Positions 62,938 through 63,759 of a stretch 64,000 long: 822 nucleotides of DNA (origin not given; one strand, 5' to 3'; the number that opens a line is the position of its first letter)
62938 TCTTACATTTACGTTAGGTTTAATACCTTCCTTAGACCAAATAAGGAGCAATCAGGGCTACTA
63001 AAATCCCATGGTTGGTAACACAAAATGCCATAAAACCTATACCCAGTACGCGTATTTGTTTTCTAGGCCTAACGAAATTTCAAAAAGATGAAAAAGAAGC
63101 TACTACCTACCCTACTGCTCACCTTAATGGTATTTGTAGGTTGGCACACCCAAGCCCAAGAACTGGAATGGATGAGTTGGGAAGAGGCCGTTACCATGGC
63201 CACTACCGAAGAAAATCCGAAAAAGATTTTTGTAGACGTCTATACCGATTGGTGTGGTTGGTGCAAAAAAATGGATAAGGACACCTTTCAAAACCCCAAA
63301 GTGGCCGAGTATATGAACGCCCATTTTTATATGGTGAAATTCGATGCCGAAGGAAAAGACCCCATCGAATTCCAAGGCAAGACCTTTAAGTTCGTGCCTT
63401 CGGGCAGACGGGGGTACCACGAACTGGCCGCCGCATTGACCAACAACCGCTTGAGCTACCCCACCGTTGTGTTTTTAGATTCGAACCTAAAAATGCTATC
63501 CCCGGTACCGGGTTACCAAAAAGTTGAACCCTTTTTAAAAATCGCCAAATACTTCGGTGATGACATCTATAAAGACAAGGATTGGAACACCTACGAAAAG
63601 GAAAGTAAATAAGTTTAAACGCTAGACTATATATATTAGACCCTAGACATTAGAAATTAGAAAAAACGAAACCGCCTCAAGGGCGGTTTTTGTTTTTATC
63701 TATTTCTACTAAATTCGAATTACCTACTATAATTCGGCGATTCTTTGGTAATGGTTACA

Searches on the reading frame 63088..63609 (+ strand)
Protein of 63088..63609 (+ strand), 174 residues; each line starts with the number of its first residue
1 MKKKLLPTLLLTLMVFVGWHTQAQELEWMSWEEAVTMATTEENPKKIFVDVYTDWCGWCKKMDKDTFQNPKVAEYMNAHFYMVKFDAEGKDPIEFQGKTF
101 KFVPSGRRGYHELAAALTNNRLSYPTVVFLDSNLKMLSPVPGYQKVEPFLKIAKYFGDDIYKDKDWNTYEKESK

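Call 75: find_encoding_contigs(protein=window:63088-63609:+, flank=10000, max_places=3)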
Protein window:63088-63609:+ (174 aa): no gene with exactly this product is on record in the collection.
